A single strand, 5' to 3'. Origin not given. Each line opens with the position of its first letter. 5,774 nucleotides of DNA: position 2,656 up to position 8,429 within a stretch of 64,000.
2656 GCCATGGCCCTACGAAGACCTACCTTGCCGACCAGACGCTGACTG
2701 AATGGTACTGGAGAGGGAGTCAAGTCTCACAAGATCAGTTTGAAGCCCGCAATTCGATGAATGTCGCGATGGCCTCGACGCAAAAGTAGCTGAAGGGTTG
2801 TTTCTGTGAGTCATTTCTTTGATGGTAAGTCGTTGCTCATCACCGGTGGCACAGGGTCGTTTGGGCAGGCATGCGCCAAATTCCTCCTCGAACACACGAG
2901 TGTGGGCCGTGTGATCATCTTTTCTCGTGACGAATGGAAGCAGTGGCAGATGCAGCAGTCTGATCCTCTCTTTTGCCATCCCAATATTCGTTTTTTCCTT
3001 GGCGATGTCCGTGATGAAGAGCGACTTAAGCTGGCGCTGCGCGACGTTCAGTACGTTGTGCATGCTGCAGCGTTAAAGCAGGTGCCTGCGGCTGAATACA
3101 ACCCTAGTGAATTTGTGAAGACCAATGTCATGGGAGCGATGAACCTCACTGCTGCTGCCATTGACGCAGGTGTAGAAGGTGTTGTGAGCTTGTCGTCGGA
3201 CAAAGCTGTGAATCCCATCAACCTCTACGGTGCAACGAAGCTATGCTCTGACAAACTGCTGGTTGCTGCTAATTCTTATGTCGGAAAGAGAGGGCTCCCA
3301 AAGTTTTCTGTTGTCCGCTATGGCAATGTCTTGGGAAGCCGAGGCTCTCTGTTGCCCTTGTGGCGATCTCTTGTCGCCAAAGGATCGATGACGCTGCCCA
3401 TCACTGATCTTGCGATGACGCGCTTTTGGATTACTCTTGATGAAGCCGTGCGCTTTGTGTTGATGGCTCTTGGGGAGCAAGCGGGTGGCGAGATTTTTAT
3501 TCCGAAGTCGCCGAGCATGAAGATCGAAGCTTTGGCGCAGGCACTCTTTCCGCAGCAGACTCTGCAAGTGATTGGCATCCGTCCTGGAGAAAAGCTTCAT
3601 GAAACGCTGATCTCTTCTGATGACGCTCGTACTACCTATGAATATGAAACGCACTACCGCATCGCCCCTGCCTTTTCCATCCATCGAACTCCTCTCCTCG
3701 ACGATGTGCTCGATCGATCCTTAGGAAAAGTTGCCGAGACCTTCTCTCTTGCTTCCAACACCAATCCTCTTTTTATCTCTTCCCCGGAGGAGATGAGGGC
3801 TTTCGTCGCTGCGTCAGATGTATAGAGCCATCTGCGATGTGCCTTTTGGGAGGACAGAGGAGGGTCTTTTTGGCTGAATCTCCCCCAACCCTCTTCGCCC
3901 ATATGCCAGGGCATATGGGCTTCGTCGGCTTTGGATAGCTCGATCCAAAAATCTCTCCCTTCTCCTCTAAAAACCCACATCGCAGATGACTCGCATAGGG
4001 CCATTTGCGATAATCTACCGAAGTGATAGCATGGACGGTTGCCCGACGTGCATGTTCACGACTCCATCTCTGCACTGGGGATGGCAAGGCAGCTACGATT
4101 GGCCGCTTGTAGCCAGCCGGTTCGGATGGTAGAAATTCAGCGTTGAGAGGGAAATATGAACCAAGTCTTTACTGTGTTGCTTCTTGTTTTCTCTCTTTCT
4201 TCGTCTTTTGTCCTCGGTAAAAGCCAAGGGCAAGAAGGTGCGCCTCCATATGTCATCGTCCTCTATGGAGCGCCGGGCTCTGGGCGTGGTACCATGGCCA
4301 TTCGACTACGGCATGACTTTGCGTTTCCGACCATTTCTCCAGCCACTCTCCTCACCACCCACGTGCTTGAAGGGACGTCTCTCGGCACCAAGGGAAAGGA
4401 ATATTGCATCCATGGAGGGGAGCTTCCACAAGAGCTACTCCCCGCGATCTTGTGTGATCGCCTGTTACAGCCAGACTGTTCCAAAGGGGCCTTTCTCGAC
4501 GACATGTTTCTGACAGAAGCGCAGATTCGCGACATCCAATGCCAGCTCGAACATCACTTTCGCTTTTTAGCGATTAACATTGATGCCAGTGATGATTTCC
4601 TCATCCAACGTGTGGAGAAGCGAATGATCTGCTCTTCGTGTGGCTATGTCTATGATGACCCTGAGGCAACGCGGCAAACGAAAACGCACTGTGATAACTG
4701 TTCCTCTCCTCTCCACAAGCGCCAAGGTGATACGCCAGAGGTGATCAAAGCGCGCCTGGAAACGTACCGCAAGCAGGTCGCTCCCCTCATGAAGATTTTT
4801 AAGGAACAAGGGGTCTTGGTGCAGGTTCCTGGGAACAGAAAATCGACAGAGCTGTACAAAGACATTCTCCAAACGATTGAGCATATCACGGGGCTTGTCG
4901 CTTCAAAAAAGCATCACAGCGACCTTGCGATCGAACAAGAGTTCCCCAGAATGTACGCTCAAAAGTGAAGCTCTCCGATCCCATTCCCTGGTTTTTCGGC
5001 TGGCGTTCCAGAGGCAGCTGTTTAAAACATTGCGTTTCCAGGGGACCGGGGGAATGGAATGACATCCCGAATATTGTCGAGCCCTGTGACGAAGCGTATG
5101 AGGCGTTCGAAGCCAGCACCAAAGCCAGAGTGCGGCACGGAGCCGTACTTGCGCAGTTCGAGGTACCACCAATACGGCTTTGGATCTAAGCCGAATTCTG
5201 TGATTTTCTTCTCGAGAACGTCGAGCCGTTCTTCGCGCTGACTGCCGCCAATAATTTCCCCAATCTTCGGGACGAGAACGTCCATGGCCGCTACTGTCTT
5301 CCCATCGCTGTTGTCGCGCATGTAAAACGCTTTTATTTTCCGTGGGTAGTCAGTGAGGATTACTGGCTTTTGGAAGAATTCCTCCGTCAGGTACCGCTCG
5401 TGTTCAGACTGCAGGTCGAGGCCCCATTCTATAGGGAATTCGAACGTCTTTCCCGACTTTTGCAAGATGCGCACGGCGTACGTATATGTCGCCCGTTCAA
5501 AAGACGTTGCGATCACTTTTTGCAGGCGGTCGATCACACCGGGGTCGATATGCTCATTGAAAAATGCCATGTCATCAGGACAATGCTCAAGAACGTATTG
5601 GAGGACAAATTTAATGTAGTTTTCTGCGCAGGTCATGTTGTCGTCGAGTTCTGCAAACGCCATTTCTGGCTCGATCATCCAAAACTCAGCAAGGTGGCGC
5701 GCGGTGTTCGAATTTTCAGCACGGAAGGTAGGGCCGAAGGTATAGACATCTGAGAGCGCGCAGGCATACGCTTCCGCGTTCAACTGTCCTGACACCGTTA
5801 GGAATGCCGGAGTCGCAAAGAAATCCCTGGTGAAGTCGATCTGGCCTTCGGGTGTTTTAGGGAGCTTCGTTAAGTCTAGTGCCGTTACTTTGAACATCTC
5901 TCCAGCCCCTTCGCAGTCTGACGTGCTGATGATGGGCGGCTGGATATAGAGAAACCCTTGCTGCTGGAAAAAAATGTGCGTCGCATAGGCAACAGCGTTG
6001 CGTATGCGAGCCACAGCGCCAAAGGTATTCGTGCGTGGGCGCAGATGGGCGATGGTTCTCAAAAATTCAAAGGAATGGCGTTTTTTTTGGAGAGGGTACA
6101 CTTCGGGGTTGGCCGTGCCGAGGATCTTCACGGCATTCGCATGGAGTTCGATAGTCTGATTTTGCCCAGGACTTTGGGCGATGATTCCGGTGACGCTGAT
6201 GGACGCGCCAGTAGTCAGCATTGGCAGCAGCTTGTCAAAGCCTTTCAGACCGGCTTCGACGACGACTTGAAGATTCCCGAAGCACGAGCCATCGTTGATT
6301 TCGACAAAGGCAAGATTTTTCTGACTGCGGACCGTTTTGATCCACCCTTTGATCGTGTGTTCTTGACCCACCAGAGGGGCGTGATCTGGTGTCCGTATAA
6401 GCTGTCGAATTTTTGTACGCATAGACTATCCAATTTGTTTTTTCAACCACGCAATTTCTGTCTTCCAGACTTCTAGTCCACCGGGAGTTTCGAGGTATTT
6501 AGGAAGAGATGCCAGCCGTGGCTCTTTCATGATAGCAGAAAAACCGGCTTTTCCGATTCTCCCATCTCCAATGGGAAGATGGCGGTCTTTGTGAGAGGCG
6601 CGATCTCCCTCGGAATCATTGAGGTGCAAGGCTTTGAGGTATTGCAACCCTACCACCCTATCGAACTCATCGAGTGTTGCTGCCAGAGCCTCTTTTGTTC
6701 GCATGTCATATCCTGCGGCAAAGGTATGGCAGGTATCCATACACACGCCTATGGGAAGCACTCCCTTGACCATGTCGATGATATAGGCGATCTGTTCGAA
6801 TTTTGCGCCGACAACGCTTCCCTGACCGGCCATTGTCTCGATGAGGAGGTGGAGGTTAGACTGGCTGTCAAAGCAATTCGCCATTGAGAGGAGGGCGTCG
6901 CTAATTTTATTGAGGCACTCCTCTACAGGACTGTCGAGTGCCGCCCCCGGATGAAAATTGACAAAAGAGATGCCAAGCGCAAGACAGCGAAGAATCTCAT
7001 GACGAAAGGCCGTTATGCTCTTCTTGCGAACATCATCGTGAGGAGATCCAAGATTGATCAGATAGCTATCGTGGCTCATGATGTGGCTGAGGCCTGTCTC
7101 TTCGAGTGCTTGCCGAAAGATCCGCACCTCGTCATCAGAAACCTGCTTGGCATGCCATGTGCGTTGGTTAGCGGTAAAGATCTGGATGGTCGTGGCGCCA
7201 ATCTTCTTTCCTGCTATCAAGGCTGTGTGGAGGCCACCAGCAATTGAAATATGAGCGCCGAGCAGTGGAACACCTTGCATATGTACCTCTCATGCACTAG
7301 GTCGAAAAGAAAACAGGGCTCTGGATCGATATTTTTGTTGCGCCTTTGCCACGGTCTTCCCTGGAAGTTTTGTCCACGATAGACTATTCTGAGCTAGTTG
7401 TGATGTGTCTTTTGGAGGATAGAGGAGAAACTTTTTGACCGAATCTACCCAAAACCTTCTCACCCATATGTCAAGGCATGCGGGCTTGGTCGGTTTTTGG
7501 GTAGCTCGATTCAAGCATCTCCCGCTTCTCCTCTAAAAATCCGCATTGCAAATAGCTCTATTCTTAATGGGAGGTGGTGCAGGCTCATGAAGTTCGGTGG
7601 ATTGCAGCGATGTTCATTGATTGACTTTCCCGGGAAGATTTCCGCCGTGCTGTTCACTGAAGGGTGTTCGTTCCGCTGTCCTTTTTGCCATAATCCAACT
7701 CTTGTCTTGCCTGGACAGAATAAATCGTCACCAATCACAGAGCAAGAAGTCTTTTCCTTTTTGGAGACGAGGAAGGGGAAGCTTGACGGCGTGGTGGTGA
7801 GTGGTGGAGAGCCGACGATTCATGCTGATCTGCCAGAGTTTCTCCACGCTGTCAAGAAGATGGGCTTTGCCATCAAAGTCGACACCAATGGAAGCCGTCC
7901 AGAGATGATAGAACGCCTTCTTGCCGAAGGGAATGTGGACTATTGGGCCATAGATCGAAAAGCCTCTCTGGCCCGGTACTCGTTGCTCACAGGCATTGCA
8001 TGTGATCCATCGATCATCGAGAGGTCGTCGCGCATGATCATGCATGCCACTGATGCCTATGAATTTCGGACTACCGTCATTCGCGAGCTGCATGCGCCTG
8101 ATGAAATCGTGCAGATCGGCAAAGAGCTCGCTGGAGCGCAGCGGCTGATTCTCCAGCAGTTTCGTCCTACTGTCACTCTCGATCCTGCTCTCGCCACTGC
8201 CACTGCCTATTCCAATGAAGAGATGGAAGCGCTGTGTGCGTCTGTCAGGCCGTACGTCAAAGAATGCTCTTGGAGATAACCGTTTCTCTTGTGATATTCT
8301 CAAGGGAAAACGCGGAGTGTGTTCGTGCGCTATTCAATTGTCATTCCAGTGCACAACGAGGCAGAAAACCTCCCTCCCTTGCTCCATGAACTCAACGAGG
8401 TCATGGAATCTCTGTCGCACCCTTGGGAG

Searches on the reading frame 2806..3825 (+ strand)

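Call 8: search_protein_families(library=ncbifam, proteins=[window:2806-3825:+])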
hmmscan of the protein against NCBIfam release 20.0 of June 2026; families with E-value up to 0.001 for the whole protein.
window:2806-3825:+ (339 aa): 21 families
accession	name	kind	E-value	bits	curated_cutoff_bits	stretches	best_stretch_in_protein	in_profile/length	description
TIGR03589.1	PseB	equivalog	5.4e-134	446.2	407.75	1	4-326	1-317/324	UDP-N-acetylglucosamine 4,6-dehydratase (inverting)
TIGR04130.1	FnlA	equivalog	2.2e-68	230.6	730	1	5-290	2-286/337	UDP-N-acetylglucosamine 4,6-dehydratase/5-epimerase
TIGR04180.1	EDH_00030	hypoth_equivalog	5.9e-18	65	475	1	11-230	2-234/297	NAD-dependent 4,6-dehydratase LegB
TIGR01179.1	galE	equivalog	1.2e-14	53.9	262.3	1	10-179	2-180/332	UDP-glucose 4-epimerase GalE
TIGR03466.1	HpnA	hypoth_equivalog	3.7e-12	45.8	367.65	1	10-135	3-117/327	hopanoid-associated sugar epimerase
TIGR01181.1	dTDP_gluc_dehyt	equivalog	4.2e-12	45.8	365.1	1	10-132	2-126/321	dTDP-glucose 4,6-dehydratase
TIGR02622.1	CDP_4_6_dhtase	equivalog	6.1e-10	38.8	278.45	1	4-135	1-133/352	CDP-glucose 4,6-dehydratase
TIGR01214.1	rmlD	equivalog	9e-09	34.8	224.05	1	10-155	2-138/285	dTDP-4-dehydrorhamnose reductase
NF041293.1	G6PDh_Azf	equivalog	9.3e-09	35.1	400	1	9-136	4-120/252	NAD-dependent glucose-6-phosphate dehydrogenase Azf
NF007956.0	PRK10675.1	subfamily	8.3e-08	31.7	394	1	10-131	3-124/338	UDP-glucose 4-epimerase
NF045894.1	PKS_plus_SDR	equivalog_domain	4e-07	28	1740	1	9-169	1159-1329/1515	type I polyketide synthase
NF052578.1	StrlDmthSdmBMthl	equivalog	5.2e-07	29.7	600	1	11-143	4-124/328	sterol demethylase protein SdmB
NF042422.1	oxyalk_red_OleD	equivalog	2.7e-06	27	580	1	10-132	3-111/329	2-alkyl-3-oxoalkanoate reductase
NF011728.1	PRK15181.1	equivalog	7.7e-06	25.1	760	1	60-128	70-138/348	Vi polysaccharide biosynthesis UDP-N-acetylglucosaminuronic acid C-4 epimerase TviC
NF042423.1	oxyalk_red_Shew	equivalog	8.7e-06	25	580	1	9-130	10-117/331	2-alkyl-3-oxoalkanoate reductase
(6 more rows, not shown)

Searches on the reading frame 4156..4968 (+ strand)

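Call 8: search_protein_families(library=ncbifam, proteins=[window:4156-4968:+])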
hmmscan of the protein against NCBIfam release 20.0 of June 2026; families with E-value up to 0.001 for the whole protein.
window:4156-4968:+ (270 aa): 21 families
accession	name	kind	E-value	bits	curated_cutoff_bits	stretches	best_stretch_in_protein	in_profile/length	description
NF001380.0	PRK00279.1-2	equivalog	4.5e-44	150.4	251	1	34-243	3-214/216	adenylate kinase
TIGR01351.1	adk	subfamily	3.3e-40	138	168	1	34-241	2-211/212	adenylate kinase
NF001385.0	PRK00279.2-3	equivalog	2.2e-39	135.3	315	1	32-242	5-212/213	adenylate kinase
NF001381.0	PRK00279.1-3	equivalog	3.7e-32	111.6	187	1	34-242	3-186/188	adenylate kinase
NF002700.0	PRK02496.1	equivalog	8.1e-28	97.3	262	2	34-156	4-128/184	adenylate kinase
NF001379.0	PRK00279.1-1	equivalog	1.1e-27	96.8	268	1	34-218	3-185/216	adenylate kinase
NF001387.0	PRK00279.2-5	equivalog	3.3e-27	95.5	373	1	34-250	3-219/224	adenylate kinase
NF001386.0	PRK00279.2-4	equivalog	2.8e-24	86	256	1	34-239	5-213/220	adenylate kinase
NF011099.0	PRK14526.1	equivalog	3.1e-23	82.6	223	1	34-242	3-208/211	adenylate kinase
NF001383.0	PRK00279.2-1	equivalog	1.1e-22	80.7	225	1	33-239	2-207/212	adenylate kinase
NF011100.0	PRK14527.1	equivalog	8.4e-22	77.7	154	1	33-241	8-190/191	adenylate kinase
NF001382.0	PRK00279.1-4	equivalog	3.6e-21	75.7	334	1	35-243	4-210/212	adenylate kinase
NF011103.0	PRK14530.1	equivalog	4.9e-21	75.3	294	1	34-243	6-213/215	adenylate kinase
NF010381.0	PRK13808.1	equivalog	8e-21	74.8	426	2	34-157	3-128/335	adenylate kinase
NF011101.0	PRK14528.1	equivalog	3.2e-20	72.6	195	2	34-179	4-148/187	adenylate kinase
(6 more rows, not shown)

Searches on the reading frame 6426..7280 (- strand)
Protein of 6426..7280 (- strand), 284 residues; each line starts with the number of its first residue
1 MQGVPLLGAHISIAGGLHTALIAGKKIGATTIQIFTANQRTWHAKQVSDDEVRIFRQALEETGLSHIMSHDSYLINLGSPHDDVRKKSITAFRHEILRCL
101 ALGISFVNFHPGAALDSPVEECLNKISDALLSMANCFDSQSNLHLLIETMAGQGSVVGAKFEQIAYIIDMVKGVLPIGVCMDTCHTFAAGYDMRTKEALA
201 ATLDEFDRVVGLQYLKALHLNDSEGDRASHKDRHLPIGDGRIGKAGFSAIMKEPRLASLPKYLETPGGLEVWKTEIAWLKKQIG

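Call 8: search_protein_families(library=ncbifam, proteins=[window:6426-7280:-])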
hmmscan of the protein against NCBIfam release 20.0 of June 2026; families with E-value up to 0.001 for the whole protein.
window:6426-7280:- (284 aa): 5 families
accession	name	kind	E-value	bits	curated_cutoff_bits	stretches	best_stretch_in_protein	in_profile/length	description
NF002197.0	PRK01060.1-2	equivalog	1.9e-121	404.6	376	1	4-281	9-286/289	deoxyribonuclease IV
TIGR00587.1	nfo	subfamily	1.5e-92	309.8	129.65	1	6-280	2-277/279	deoxyribonuclease IV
NF002199.0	PRK01060.1-4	equivalog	6.6e-92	307.6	315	1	7-282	4-278/282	deoxyribonuclease IV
NF002196.0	PRK01060.1-1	equivalog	5.7e-59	199.8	333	1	6-282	3-284/297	deoxyribonuclease IV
NF002198.0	PRK01060.1-3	equivalog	2e-28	99.7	244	1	7-283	5-252/253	deoxyribonuclease IV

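Call 75: find_homologous_proteins(query=window:6426-7280:-, max_evalue=1e-80)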
Query window:6426-7280:- (284 aa): 2238 proteins with E <= 1e-80 among 8000 candidates; the best 120 are listed.
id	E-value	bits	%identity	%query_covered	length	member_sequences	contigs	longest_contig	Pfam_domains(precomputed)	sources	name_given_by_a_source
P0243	1.5e-187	639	100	100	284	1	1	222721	PF01261.31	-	-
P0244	3.7e-146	504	77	100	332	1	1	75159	PF01261.31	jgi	jgi:deoxyribonuclease IV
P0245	1.3e-145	502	78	100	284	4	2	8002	PF01261.31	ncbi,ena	-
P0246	1.3e-145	502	78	100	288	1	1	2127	PF01261.31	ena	-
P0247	7.8e-143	493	76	100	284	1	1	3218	PF01261.31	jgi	jgi:deoxyribonuclease-4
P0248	1.7e-142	492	77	100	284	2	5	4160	PF01261.31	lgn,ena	-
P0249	2.5e-140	485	75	100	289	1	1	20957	PF01261.31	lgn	-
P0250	4.0e-140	484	76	100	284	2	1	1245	PF01261.31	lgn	-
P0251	3.7e-137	474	76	99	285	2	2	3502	PF01261.31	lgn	-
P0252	6.6e-136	470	73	100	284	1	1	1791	PF01261.31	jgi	jgi:deoxyribonuclease-4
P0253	5.8e-134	464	71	100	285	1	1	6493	PF01261.31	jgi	-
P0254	8.1e-134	463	73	100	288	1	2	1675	PF01261.31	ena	-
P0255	1.7e-131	456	69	100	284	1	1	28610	PF01261.31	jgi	jgi:deoxyribonuclease-4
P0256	1.7e-130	452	70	100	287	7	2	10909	PF01261.31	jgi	jgi:deoxyribonuclease-4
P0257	3.4e-130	451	70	100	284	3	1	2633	PF01261.31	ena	-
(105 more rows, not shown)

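Call 76: find_encoding_contigs(protein=P0243, flank=10000, max_places=2)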
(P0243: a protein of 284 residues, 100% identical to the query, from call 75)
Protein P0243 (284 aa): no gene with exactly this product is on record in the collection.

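Call 77: find_encoding_contigs(protein=P0244, flank=10000, max_places=1)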
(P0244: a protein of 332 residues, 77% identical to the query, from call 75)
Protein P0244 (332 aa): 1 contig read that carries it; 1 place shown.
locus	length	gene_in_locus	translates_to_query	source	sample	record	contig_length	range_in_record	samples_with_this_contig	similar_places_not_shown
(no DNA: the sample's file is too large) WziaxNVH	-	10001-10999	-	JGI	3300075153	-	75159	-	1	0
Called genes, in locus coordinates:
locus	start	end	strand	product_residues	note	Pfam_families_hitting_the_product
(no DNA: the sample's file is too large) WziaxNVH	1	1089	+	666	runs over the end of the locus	PF01973:MptE-like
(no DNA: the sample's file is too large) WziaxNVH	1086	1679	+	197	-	-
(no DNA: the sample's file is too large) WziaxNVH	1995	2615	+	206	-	PF00163:Ribosomal_S4, PF01479:S4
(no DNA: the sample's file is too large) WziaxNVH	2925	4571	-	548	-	PF03023:MurJ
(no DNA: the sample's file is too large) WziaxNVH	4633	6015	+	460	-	-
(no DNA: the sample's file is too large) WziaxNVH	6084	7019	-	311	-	PF00892:EamA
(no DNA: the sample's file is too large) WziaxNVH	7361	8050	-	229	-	PF04055:Radical_SAM, PF13353:Fer4_12 (weak)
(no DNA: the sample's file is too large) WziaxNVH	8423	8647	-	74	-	-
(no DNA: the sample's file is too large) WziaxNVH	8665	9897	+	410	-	PF07714:PK_Tyr_Ser-Thr, PF00069:Pkinase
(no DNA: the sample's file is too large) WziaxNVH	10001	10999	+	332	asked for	PF01261:AP_endonuc_2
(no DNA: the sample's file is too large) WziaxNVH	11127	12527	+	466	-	PF01336:tRNA_anti-codon, PF00152:tRNA-synt_2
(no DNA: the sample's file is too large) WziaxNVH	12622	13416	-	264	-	PF00406:ADK, PF13207:AAA_17 (weak)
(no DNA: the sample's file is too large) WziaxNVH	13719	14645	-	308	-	PF05201:GlutR_N, PF01488:Shikimate_DH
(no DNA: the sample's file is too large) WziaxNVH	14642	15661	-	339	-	PF00106:adh_short (weak), PF01073:3Beta_HSD, PF01370:Epimerase, PF02719:Polysacc_synt_2, PF04321:RmlD_sub_bind, PF05368:NmrA (weak), PF08659:KR, PF16363:GDP_Man_Dehyd, +2 more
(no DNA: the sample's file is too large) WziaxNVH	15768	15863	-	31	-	-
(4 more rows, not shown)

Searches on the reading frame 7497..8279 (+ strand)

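Call 8: search_protein_families(library=ncbifam, proteins=[window:7497-8279:+])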
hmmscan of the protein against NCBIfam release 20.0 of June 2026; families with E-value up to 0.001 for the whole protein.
window:7497-8279:+ (260 aa): 39 families (the best 25 are shown)
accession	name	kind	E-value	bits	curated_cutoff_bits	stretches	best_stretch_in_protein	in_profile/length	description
TIGR02495.1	NrdG2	equivalog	2.8e-53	180.1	131.15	1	33-223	2-193/193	anaerobic ribonucleoside-triphosphate reductase activating protein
TIGR04041.1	activase_YjjW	hypoth_equivalog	1.1e-17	64.4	250.2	2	77-249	90-264/276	YjjW family glycine radical enzyme activase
TIGR02493.1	PFLA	equivalog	1.2e-15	57.5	231.75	1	38-173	7-146/235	pyruvate formate-lyase-activating protein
TIGR02494.1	PFLE_PFLC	subfamily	3.7e-12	46.1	174.35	2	36-67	4-34/293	glycyl-radical enzyme activating protein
TIGR02491.1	NrdG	equivalog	1.8e-10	41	126.1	1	37-122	6-90/154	anaerobic ribonucleoside-triphosphate reductase activating protein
NF045646.2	rSAM_Se_TrsS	equivalog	9.1e-10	37.6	490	1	53-134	92-172/441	radical SAM (seleno)protein TrsS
NF043069.1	T4HPD_activ_SAM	equivalog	1.6e-09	37.6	425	1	36-68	7-38/299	trans-4-hydroxy-L-proline dehydratase activase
TIGR04317.1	W_rSAM_matur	equivalog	5.9e-09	35.5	380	1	53-148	10-104/349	tungsten cofactor oxidoreductase radical SAM maturase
NF038283.1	viperin_w_prok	equivalog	1.4e-08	34.3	180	1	53-134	8-94/281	viperin family antiviral radical SAM protein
TIGR02666.1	moaA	equivalog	1.8e-08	33.7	284.05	1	54-134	17-102/336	GTP 3',8-cyclase MoaA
TIGR02668.1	moaA_archaeal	equivalog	1.9e-08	33.7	325.25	1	53-142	16-104/303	GTP 3',8-cyclase MoaA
NF008356.0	PRK11145.1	equivalog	2.5e-08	33.5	375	1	36-133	10-109/246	pyruvate formate lyase 1-activating protein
TIGR04003.1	rSAM_BssD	equivalog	3.9e-08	32.8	496.45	1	36-68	6-37/314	[benzylsuccinate synthase]-activating enzyme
TIGR03963.1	rSAM_QueE_Clost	equivalog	5.3e-08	32.8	260.1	1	46-155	18-123/219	putative 7-carboxy-7-deazaguanine synthase QueE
TIGR03365.1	Bsubt_queE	equivalog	5.4e-08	32.6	206.1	1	52-135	27-112/238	7-carboxy-7-deazaguanine synthase QueE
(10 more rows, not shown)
